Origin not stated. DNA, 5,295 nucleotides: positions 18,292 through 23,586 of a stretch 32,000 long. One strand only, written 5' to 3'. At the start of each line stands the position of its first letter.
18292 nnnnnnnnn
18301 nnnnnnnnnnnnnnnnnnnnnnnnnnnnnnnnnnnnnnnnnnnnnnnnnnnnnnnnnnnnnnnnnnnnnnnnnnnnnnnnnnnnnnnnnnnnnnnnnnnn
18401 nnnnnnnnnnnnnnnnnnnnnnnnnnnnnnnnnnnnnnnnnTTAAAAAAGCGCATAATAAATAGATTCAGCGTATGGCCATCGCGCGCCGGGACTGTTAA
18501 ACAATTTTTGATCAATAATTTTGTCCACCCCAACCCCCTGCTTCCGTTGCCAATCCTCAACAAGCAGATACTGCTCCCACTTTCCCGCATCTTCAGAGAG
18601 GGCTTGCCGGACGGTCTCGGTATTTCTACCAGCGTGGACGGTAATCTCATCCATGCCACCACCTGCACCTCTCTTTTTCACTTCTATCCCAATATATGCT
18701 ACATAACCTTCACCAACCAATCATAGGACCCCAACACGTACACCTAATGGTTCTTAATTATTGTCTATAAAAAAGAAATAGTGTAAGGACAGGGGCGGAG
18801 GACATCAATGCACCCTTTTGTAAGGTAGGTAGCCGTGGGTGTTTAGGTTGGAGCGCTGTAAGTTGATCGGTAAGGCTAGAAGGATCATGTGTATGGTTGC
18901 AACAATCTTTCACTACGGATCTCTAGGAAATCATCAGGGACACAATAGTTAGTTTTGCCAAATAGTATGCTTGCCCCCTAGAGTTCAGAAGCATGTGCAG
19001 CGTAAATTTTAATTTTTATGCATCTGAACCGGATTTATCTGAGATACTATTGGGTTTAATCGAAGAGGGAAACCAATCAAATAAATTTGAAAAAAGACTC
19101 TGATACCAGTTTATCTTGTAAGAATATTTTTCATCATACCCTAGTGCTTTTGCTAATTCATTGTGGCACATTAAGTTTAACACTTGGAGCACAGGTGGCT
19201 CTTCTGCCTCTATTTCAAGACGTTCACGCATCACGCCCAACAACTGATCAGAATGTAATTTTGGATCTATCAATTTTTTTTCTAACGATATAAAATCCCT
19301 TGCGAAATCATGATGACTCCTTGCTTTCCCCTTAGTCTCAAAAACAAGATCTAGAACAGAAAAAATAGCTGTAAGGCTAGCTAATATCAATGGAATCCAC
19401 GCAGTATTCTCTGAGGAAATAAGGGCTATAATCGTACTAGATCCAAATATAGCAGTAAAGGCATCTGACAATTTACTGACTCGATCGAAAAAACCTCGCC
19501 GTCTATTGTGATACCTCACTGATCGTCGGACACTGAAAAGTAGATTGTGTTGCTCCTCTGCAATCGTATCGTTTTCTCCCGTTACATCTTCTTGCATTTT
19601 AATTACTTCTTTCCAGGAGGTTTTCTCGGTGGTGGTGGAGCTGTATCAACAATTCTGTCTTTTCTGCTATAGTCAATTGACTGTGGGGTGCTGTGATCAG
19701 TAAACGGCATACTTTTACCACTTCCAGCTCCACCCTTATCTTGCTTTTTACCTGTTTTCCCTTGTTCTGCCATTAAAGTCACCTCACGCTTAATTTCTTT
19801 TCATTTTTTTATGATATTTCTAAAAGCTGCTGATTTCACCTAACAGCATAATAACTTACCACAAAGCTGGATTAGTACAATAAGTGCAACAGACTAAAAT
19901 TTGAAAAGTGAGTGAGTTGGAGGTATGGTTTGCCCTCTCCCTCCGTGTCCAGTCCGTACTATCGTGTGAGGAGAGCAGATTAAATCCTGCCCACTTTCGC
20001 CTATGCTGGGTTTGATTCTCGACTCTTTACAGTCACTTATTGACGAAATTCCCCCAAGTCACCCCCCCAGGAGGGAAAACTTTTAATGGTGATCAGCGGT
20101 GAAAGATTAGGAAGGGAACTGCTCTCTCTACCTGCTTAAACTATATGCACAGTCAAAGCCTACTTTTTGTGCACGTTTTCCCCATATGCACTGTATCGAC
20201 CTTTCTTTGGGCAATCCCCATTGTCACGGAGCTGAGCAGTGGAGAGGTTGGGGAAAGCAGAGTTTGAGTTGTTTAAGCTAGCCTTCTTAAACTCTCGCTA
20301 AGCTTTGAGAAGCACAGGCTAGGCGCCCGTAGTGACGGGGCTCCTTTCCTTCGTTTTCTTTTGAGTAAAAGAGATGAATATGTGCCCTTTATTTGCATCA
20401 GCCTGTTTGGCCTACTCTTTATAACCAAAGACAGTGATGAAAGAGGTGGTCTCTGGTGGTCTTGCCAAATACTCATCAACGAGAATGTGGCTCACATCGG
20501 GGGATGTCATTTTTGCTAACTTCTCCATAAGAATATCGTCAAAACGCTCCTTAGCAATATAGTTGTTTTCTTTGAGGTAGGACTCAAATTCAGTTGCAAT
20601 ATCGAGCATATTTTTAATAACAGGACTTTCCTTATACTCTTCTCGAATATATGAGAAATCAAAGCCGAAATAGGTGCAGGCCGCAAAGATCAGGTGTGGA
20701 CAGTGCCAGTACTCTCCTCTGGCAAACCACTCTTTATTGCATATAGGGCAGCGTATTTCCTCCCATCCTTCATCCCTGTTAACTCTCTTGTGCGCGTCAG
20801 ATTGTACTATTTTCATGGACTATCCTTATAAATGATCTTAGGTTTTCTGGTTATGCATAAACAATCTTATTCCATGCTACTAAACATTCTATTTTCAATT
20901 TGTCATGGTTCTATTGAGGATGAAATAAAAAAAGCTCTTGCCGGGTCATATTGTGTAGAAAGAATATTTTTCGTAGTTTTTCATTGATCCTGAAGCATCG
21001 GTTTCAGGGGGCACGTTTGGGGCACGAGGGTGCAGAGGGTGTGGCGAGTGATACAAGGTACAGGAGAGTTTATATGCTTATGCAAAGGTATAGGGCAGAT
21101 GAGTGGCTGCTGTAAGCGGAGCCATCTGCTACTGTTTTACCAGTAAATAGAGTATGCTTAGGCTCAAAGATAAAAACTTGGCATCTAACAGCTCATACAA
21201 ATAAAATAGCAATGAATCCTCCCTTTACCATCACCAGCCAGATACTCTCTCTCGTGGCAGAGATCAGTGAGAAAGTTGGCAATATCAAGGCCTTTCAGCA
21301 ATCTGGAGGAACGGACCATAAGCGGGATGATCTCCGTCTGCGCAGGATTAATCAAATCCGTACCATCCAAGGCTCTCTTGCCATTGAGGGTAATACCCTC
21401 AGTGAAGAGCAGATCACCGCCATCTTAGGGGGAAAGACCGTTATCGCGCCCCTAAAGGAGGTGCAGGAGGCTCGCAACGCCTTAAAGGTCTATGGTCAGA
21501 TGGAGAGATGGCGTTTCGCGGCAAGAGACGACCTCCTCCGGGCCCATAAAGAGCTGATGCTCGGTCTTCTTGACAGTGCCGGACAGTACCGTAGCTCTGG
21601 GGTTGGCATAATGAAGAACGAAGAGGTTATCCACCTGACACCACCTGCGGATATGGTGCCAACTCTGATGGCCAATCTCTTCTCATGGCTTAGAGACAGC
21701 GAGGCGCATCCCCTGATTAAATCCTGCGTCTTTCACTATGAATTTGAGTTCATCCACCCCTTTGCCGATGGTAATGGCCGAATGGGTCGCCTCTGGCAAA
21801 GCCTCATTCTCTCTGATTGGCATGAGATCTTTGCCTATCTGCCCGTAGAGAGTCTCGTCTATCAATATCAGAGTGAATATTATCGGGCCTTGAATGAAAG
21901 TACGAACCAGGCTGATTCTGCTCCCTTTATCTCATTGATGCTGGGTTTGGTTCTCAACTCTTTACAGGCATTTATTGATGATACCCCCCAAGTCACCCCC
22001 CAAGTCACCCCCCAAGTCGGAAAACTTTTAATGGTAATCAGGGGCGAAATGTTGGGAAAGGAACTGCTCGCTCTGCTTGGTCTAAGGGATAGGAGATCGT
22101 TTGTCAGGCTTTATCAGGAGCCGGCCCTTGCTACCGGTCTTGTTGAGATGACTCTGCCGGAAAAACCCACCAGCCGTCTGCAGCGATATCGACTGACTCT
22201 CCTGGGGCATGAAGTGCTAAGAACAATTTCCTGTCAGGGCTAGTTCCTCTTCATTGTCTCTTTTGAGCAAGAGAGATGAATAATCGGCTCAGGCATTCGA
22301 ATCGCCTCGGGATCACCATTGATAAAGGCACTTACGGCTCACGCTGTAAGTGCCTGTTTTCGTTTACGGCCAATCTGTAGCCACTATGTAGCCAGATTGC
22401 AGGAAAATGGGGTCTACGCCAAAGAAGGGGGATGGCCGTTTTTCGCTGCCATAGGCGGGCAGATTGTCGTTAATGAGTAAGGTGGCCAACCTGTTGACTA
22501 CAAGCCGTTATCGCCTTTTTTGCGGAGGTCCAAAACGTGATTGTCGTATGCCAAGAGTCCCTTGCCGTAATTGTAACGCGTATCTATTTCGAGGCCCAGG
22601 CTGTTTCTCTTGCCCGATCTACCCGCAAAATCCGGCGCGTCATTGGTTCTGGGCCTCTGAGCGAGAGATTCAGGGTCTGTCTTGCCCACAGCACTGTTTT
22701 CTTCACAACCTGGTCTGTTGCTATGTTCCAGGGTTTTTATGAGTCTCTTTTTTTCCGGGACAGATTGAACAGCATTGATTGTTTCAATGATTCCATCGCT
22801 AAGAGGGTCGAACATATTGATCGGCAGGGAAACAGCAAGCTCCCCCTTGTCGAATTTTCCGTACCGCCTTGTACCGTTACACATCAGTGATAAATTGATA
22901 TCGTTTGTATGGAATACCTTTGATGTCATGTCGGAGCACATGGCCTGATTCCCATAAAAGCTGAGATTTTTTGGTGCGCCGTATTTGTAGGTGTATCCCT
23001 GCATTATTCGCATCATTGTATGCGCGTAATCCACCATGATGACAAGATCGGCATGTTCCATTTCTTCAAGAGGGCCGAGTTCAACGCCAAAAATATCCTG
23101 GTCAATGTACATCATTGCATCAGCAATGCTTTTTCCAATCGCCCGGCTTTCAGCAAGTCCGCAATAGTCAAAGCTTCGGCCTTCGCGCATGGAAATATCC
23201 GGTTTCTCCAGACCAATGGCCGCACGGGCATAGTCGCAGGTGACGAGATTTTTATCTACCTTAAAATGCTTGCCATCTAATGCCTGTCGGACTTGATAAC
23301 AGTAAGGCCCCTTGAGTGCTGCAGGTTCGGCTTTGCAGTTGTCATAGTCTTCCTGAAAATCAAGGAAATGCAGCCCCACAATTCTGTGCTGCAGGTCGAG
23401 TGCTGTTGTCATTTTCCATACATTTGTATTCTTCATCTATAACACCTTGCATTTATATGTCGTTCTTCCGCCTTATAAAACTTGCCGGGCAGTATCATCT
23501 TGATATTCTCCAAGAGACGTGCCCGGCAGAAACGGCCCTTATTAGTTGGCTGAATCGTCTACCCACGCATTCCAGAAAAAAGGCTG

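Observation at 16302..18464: Candidate two-gene defence module: an ApeA-like HEPN protein plus an unrecognisable 201-aa partner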

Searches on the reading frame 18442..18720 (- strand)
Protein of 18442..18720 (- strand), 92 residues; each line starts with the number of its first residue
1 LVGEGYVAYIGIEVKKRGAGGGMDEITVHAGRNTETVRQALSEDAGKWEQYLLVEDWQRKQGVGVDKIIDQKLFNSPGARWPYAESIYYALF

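Call 68: search_protein_families(library=pfam, proteins=[window:18442-18720:-], max_evalue=0.01)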
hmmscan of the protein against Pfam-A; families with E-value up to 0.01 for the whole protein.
window:18442-18720:- (92 aa): 0 families

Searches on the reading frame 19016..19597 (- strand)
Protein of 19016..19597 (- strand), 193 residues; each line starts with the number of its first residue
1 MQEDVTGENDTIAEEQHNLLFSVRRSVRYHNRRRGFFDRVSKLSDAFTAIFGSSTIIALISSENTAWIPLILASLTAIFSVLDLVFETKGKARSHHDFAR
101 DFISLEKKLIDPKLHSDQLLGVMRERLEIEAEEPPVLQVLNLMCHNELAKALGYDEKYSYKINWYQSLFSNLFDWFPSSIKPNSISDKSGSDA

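Call 3: search_protein_families(library=pfam, proteins=[window:19016-19597:-], max_evalue=1)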
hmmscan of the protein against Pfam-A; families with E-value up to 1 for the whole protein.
window:19016-19597:- (193 aa): 0 families

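Call 4: search_protein_families(library=padloc, proteins=[window:19016-19597:-], max_evalue=1)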
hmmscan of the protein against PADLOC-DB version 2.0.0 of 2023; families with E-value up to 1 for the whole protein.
window:19016-19597:- (193 aa): 1 family
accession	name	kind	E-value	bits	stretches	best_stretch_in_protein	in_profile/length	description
PDLC00696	Effector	-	0.024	12.3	1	48-109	50-112/189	2TM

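Call 5: search_protein_families(library=ncbifam, proteins=[window:19016-19597:-], max_evalue=1)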
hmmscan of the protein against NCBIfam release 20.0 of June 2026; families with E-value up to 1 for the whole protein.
window:19016-19597:- (193 aa): 2 families
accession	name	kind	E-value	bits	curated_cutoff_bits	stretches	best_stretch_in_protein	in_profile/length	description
NF033632.1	SLATT_4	domain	5e-06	26.4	55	1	47-110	37-101/154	SLATT domain-containing protein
NF033634.1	SLATT_1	domain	0.019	14.9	41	1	23-83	6-72/132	SLATT domain-containing protein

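Call 61: search_protein_families(library=phrogs, proteins=[window:19016-19594:-], max_evalue=0.01)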
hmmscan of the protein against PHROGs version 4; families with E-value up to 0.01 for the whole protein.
window:19016-19594:- (192 aa): 1 family
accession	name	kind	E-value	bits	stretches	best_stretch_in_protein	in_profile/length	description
phrog_11791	-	unknown function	2.3e-49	168.3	1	11-178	6-172/173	-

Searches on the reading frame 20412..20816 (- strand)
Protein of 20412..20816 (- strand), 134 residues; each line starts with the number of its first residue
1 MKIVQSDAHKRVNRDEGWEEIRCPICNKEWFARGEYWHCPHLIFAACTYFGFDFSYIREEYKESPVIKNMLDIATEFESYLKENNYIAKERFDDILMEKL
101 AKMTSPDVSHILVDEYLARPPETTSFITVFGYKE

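Call 3: search_protein_families(library=pfam, proteins=[window:20412-20816:-], max_evalue=1)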
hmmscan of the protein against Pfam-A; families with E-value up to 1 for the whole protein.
window:20412-20816:- (134 aa): 2 families
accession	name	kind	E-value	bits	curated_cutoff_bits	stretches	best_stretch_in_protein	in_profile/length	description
PF21445.3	ADDB_N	-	0.028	14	26.6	1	68-117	159-207/290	ADDB, N-terminal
PF21302.3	Zn_ribbon_RlmA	-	0.17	12.4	27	1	22-41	2-21/44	RlmA, N-terminal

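Call 4: search_protein_families(library=padloc, proteins=[window:20412-20816:-], max_evalue=1)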
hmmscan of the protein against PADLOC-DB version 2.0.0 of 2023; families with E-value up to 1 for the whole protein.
window:20412-20816:- (134 aa): 0 families

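Call 5: search_protein_families(library=ncbifam, proteins=[window:20412-20816:-], max_evalue=1)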
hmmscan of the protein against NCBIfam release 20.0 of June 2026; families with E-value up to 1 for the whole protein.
window:20412-20816:- (134 aa): 0 families

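Call 61: search_protein_families(library=phrogs, proteins=[window:20412-20813:-], max_evalue=0.01)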
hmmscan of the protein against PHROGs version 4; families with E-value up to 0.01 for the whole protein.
window:20412-20813:- (133 aa): 0 families

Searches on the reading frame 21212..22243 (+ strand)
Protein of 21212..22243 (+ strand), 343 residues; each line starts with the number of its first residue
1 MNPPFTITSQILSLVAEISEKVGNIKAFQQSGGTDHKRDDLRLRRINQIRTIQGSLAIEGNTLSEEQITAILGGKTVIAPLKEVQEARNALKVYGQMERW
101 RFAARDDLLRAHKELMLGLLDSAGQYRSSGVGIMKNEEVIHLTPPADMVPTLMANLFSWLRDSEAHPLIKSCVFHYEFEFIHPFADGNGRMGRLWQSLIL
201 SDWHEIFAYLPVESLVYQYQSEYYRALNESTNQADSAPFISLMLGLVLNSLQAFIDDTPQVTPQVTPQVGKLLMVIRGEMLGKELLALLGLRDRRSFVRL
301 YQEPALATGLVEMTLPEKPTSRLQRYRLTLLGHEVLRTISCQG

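Call 68: search_protein_families(library=pfam, proteins=[window:21212-22243:+], max_evalue=0.01)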
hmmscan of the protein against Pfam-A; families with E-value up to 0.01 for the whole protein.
window:21212-22243:+ (343 aa): 2 families
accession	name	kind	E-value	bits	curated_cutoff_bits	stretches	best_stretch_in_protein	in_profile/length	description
PF02661.23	Fic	-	1.3e-21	77.6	24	1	105-200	4-93/93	Fic/DOC family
PF21247.3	Fic-like_C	-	7.8e-21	74.2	27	1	267-329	1-64/64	Filamentation induced by cAMP protein Fic-like, C-terminal domain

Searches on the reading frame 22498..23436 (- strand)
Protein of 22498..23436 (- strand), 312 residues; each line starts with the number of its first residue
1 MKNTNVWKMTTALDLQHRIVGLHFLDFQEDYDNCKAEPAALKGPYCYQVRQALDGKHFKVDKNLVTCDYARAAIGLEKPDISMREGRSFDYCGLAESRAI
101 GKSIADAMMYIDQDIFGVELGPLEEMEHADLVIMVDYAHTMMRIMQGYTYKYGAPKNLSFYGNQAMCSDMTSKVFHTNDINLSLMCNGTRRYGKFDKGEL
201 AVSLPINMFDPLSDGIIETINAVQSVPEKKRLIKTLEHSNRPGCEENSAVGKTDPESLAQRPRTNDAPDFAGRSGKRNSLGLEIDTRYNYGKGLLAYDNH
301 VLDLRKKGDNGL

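Call 68: search_protein_families(library=pfam, proteins=[window:22498-23436:-], max_evalue=0.01)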
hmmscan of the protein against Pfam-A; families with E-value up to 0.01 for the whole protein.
window:22498-23436:- (312 aa): 1 family
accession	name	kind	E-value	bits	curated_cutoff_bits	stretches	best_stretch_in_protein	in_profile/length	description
PF02596.20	DUF169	-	3.3e-47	161.5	27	1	8-212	1-206/209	Uncharacterised ArCR, COG2043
